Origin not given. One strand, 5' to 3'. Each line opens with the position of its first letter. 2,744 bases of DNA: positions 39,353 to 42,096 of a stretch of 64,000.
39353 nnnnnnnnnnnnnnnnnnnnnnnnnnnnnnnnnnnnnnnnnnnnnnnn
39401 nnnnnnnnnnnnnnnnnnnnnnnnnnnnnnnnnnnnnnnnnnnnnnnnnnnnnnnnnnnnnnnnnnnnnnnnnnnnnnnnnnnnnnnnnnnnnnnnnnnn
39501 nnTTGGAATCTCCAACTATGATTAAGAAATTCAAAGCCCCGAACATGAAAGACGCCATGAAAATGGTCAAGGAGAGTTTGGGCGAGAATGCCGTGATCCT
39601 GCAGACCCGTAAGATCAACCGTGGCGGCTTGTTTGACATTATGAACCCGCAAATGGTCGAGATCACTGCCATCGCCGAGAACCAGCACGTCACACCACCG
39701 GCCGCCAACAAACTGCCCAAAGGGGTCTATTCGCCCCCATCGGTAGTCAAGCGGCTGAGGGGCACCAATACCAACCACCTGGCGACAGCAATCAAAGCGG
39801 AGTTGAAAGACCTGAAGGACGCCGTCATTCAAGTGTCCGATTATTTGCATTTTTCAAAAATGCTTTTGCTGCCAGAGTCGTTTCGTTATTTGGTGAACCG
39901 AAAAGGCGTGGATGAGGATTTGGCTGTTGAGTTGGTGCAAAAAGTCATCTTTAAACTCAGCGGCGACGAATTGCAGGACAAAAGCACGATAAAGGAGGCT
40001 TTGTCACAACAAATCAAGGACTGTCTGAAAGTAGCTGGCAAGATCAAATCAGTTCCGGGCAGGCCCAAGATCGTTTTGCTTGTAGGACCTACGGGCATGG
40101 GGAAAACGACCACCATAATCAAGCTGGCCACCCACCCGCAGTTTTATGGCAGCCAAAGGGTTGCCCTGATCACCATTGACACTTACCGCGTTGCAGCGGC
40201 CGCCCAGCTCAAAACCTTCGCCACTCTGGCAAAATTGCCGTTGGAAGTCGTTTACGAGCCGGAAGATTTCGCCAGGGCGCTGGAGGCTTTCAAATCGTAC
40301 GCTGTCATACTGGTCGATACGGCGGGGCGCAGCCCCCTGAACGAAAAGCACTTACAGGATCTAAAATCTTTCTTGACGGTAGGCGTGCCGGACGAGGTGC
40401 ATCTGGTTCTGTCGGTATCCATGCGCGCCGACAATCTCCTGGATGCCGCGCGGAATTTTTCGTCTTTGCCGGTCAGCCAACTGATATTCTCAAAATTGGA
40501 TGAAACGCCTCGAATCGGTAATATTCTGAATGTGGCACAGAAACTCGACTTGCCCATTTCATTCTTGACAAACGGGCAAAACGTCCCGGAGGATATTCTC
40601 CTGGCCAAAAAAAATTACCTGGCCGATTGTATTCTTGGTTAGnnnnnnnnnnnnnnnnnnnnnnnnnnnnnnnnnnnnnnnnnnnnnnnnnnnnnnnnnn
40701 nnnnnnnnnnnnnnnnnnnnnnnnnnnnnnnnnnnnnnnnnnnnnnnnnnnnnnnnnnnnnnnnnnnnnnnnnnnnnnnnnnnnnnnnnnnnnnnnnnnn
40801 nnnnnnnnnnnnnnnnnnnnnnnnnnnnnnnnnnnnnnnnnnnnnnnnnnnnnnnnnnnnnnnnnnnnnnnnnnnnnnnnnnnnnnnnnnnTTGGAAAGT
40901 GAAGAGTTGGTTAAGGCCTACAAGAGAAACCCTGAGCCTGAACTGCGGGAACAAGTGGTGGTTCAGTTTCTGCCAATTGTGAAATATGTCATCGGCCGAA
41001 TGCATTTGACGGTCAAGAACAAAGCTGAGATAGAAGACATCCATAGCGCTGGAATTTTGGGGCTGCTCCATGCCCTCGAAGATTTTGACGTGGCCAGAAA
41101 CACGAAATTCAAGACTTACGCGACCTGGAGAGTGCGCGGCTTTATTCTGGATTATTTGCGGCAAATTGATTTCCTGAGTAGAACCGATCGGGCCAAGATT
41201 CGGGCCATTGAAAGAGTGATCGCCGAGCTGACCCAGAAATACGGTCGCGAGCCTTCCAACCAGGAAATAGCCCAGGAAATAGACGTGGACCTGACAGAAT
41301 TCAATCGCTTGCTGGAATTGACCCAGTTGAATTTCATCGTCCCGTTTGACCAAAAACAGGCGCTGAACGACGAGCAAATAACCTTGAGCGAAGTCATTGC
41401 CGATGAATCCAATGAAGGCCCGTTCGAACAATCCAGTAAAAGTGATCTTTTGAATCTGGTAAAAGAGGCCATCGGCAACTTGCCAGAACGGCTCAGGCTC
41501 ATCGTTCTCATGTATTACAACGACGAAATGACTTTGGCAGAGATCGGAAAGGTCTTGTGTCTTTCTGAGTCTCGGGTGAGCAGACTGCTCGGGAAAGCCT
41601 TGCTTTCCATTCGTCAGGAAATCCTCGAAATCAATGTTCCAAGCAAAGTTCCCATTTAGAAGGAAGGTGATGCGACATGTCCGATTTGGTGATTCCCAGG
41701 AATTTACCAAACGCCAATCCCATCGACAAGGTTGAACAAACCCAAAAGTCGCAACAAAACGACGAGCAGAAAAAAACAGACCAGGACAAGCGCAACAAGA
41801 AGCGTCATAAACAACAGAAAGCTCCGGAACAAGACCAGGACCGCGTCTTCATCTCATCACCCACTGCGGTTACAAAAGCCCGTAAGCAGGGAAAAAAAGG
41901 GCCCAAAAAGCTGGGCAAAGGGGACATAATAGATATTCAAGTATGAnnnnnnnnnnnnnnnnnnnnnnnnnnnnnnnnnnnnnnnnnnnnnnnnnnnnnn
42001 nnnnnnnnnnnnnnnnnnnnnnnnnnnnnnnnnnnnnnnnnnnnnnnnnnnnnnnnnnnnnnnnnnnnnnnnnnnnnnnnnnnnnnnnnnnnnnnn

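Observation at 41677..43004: Basic 89-aa protein plus an AMIN-domain membrane protein embedded between fliA and the sigma-54 promoter of flgF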

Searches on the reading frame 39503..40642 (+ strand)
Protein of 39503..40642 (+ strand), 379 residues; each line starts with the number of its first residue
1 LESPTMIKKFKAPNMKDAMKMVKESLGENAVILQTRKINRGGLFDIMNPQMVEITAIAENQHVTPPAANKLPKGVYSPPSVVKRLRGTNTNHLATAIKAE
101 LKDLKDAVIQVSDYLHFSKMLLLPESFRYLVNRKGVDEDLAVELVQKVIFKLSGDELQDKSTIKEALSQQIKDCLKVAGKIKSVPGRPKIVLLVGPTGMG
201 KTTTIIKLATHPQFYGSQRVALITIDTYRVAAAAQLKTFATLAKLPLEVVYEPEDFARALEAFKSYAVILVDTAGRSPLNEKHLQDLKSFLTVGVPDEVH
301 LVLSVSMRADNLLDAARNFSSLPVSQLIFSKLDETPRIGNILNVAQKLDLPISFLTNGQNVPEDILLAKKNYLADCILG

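Call 3: search_protein_families(library=pfam, proteins=[window:39503-40642:+], max_evalue=1)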
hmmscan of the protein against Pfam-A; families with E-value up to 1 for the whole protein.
window:39503-40642:+ (379 aa): 28 families (the best 25 are shown)
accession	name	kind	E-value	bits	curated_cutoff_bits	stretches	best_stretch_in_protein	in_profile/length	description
PF00448.28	SRP54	-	1.8e-41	142.4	22.7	1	188-378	1-195/196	SRP54-type protein, GTPase domain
PF00270.35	DEAD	-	3e-05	24.3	26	1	189-317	15-143/167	DEAD/DEAH box helicase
PF13401.12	AAA_22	-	5.8e-05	23.8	27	1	188-305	5-122/130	AAA domain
PF04851.21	ResIII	-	0.00017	22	22.5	1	170-302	8-137/164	Type III restriction enzyme, res subunit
PF13191.12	AAA_16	-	0.00018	22.5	32.6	1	185-253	21-90/167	AAA ATPase domain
PF25199.1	nSTAND_NTPase5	-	0.00079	19.7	34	1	178-216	29-69/145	Novel STAND NTPase 5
PF13479.12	AAA_24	-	0.0024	18.2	27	1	189-275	3-74/195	AAA domain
PF13173.12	AAA_14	-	0.0072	16.8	27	1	188-242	2-50/129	AAA domain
PF13245.12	AAA_19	-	0.0098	16.5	25.1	1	189-236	12-57/134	AAA domain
PF06414.18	Zeta_toxin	-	0.0098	15.8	22.3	1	185-229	13-55/199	Zeta toxin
PF00004.35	AAA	-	0.015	16.2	21.2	1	191-231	1-35/131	ATPase family associated with various cellular activities (AAA)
PF12775.13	AAA_7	-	0.015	15.3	25.8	1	189-210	34-55/181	P-loop containing dynein motor region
PF01580.24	FtsK_SpoIIIE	-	0.017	15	24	1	189-262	40-111/221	FtsK/SpoIIIE family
PF02367.23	TsaE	-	0.022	15.1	26.6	1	171-211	4-44/128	Threonylcarbamoyl adenosine biosynthesis protein TsaE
PF03215.21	Rad17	-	0.034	14.5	23.8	1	181-209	37-66/186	Rad17 P-loop domain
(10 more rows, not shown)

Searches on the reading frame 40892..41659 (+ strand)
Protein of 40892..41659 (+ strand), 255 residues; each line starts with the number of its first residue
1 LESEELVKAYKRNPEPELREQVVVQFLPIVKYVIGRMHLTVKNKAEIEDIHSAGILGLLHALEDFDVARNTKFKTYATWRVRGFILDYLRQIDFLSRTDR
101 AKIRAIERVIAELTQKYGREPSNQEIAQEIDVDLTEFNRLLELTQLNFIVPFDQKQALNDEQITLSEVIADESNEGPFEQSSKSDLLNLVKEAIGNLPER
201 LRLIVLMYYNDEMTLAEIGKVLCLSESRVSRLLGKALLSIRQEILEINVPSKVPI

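Call 3: search_protein_families(library=pfam, proteins=[window:40892-41659:+], max_evalue=1)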
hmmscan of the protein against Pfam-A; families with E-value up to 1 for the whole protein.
window:40892-41659:+ (255 aa): 10 families
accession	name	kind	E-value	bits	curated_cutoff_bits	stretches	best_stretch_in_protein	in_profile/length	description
PF04542.20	Sigma70_r2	-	6.6e-14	51.9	24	1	24-91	3-67/71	Sigma-70 region 2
PF04545.22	Sigma70_r4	-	8.2e-14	51.3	24.1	1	193-242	1-50/50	Sigma-70, region 4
PF04539.22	Sigma70_r3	-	7.7e-12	45.6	25.3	1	102-180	2-77/78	Sigma-70 region 3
PF08281.18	Sigma70_r4_2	-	8.7e-10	38.5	25.7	1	189-237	3-51/54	Sigma-70, region 4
PF13384.12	HTH_23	-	0.0027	17.9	24.6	1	199-233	4-38/50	Homeodomain-like domain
PF22233.2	PhyR_sigma-like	-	0.0058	16.8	27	0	216-242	23-49/50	Response regulator PhyR, sigma-like domain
PF13936.12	HTH_38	-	0.0089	16.2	27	0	208-233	16-41/44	Helix-turn-helix domain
PF01047.28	MarR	-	0.02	15.2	24.6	1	200-233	5-38/59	MarR family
PF09339.16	HTH_IclR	-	0.062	13.5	22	0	209-233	15-39/52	IclR helix-turn-helix domain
PF12802.13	MarR_2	-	0.17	12.5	27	1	201-235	8-43/61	MarR family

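Call 4: search_protein_families(library=ncbifam, proteins=[window:40892-41659:+], max_evalue=1)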
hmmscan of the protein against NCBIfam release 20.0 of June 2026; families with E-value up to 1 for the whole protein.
window:40892-41659:+ (255 aa): 98 families (the best 25 are shown)
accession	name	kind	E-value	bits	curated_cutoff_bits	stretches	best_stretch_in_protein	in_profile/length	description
NF004935.0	PRK06288.1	equivalog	5.7e-64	216.3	343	1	3-247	19-265/270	RNA polymerase sigma factor WhiG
TIGR02479.1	FliA_WhiG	subfamily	8.5e-63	212.1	189.6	1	23-243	2-222/224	FliA/WhiG family RNA polymerase sigma factor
NF005413.0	PRK06986.1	subfamily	6.3e-56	189.9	201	1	8-244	5-236/241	RNA polymerase sigma factor FliA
NF005809.0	PRK07670.1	equivalog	8.2e-56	189.3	326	1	3-244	9-250/255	FliA/WhiG family RNA polymerase sigma factor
NF004572.0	PRK05911.1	equivalog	1.2e-37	129.7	378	1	8-243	14-252/257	RNA polymerase sigma factor sigma-28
TIGR02980.1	SigBFG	subfamily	4.4e-33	114.9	234.35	1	17-244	3-226/227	SigB/SigF/SigG family RNA polymerase sigma factor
NF005644.0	PRK07408.1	subfamily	2.8e-30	105.8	261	1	3-242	13-251/258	RNA polymerase sigma factor SigF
TIGR02937.1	sigma70-ECF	superfamily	7.1e-30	103.8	42.9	1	18-243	2-164/165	sigma-70 family RNA polymerase sigma factor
NF009091.0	PRK12427.1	equivalog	2e-29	102.9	339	1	4-241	4-228/233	FliA/WhiG family RNA polymerase sigma factor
TIGR02885.1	spore_sigF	equivalog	2e-24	86.7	321.45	1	12-244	6-231/231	RNA polymerase sporulation sigma factor SigF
NF004052.0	PRK05572.1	subfamily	7.9e-24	84.5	311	1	4-244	20-250/252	SigF/SigG family RNA polymerase sporulation sigma factor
TIGR02394.1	rpoS_proteo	equivalog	8e-24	84.6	378.7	1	45-245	71-275/285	RNA polymerase sigma factor RpoS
TIGR02997.1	Sig70-cyanoRpoD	subfamily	9.6e-23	80.9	384.5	1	43-241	97-298/298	RNA polymerase sigma factor, RpoD/SigA family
NF004207.0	PRK05657.1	equivalog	1.2e-21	77.4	394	1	49-244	118-317/329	RNA polymerase sigma factor RpoS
TIGR02393.1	RpoD_Cterm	equivalog_domain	3.1e-21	76.1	354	1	46-243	26-227/238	RNA polymerase sigma factor RpoD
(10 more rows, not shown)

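Call 15: find_related_loci(query=window:40892-41659:+, collection=genome_contigs, flank=6000)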
Query window:40892-41659:+ (255 aa) in genome_contigs; peptide patterns used: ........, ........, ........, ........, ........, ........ (x = any residue, [..] = any of these).
116 stretches matched a pattern; 4 encode a relative of the query (tblastn E <= 1e-3); 4 distinct loci.
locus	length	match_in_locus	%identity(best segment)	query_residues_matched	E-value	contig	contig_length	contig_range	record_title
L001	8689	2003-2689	28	17-247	2e-17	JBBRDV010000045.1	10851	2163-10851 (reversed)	MAG: Atribacterota bacterium isolate Co_metawrap_2470 Cmw_2470_k141_14020400_length_10851_cov_11.0000, whole genome shot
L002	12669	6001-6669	27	49-244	9e-15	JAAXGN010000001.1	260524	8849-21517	MAG: Candidatus Poribacteria bacterium isolate Plut_88864 filtered_Plut_88864_genomic_contig_2242, whole genome shotgun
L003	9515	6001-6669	26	49-244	2e-14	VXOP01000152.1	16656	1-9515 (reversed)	MAG: Candidatus Poribacteria bacterium isolate SB0662_bin_35 NODE_3088_length_16656_cov_33.981387, whole genome shotgun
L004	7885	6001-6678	25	17-244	8e-14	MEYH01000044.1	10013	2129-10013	MAG: Candidatus Atribacteria bacterium RBG_19FT_COMBO_35_14 rbg_19ft_combo_scaffold_2240, whole genome shotgun sequence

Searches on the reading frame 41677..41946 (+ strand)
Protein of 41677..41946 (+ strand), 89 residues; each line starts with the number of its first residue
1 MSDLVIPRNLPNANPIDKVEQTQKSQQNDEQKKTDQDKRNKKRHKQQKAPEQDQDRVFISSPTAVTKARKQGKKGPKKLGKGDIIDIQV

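Call 3: search_protein_families(library=pfam, proteins=[window:41677-41946:+], max_evalue=1)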
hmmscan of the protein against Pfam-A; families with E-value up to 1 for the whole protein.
window:41677-41946:+ (89 aa): 3 families
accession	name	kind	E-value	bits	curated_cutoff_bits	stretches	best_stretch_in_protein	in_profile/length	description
PF05132.19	RNA_pol_Rpc4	-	0.13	12.9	26.5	1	6-54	9-59/143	RNA polymerase III RPC4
PF01080.22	Presenilin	-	0.35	10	34.3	1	22-85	292-340/408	Presenilin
PF22770.2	POP1_C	-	0.75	10.4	24.3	1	10-74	23-73/174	POP1 C-terminal domain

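Call 4: search_protein_families(library=ncbifam, proteins=[window:41677-41946:+], max_evalue=1)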
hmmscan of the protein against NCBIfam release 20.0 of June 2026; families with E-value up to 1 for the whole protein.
window:41677-41946:+ (89 aa): 4 families
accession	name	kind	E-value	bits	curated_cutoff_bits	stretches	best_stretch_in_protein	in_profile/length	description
TIGR01349.1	PDHac_trf_mito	equivalog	0.013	14.6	445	1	14-72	98-155/437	pyruvate dehydrogenase complex dihydrolipoamide acetyltransferase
NF038277.1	accessory_MacP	equivalog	0.23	11.9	45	1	18-72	19-66/98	cell wall synthase accessory phosphoprotein MacP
NF053728.1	CT795_fam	subfamily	0.23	11.4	72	1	37-74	26-58/151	CT795 family Sec-dependent secreted effector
NF040487.1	T3SS_CigR_fam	subfamily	0.49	10.7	78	1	12-79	18-83/148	anti-virulence regulator CigR family protein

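Call 13: find_homologous_proteins(query=window:41677-41946:+, max_evalue=0.01)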
Query window:41677-41946:+ (89 aa): 1 proteins with E <= 0.01 among 11 candidates.
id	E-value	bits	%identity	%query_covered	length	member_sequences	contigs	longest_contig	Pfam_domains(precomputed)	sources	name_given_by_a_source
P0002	8.0e-48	178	100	100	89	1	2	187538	-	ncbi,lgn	ncbi:MAG: hypothetical protein ACE5HO_00845 [bacterium]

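Call 43: search_solved_structures(query=A2, max_evalue=10, show_alignments=2)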
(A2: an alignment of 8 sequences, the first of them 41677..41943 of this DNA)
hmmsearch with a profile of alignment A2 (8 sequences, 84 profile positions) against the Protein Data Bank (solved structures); distinct sequences matched with E-value up to 10: 0.

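Call 44: search_protein_families(library=pfam, alignment_id=A2, max_evalue=10)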
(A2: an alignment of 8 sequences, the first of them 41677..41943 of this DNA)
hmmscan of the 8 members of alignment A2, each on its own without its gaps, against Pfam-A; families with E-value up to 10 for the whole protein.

A. member 1, window:41677-41943:+ (89 aa): 5 families
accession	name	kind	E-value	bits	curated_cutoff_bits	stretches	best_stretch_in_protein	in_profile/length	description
PF05132.19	RNA_pol_Rpc4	-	0.13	12.9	26.5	1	6-54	9-59/143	RNA polymerase III RPC4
PF01080.22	Presenilin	-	0.35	10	34.3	1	22-85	292-340/408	Presenilin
PF22770.2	POP1_C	-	0.75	10.4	24.3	1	10-74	23-73/174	POP1 C-terminal domain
PF08576.15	DUF1764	-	4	8.8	27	1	13-71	8-66/100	Eukaryotic protein of unknown function (DUF1764)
PF03839.21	Sec62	-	7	6.9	27.8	1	23-64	9-47/191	Translocation protein Sec62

B. families by the number of members that match (of 8 scanned): 8 families
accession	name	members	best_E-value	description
PF22251.1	PFF1_TM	2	0.3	Vacuolar membrane protease, transmembrane domain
PF01080.22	Presenilin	2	0.35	Presenilin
PF05132.19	RNA_pol_Rpc4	1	0.13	RNA polymerase III RPC4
PF15994.10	DUF4770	1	0.27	Domain of unknown function (DUF4770)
PF22770.2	POP1_C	1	0.75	POP1 C-terminal domain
PF08576.15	DUF1764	1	4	Eukaryotic protein of unknown function (DUF1764)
PF02535.28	Zip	1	5.1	ZIP Zinc transporter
PF03839.21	Sec62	1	7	Translocation protein Sec62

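Call 65: find_homologous_proteins(query=A4, max_evalue=10)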
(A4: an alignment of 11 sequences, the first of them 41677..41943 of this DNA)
Query A4 (11 sequences) (89 aa, profile of the alignment): 8 proteins with E <= 10 among 810 candidates.
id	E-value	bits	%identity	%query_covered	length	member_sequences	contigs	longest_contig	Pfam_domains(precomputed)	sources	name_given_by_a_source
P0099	2.6e-23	100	47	40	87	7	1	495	-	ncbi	-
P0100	1.6e-21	94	28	61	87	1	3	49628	-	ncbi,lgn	ncbi:MAG: hypothetical protein ACE5IY_03920 [bacterium]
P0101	6.6e-21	92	26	100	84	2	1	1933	-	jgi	-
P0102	1.5e-20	91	27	100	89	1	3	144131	-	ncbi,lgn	-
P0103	1.9e-20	91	32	21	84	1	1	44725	-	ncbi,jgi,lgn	-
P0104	2.8e-20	90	-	-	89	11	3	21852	-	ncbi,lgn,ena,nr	ncbi:MAG: hypothetical protein O7G31_02815 [Calditrichaeota bacterium]|nr:hypothetical protein [Cald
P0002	4.2e-20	90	100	100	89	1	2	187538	-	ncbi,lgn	ncbi:MAG: hypothetical protein ACE5HO_00845 [bacterium]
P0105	8.6e-17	79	22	46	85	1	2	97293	-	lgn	-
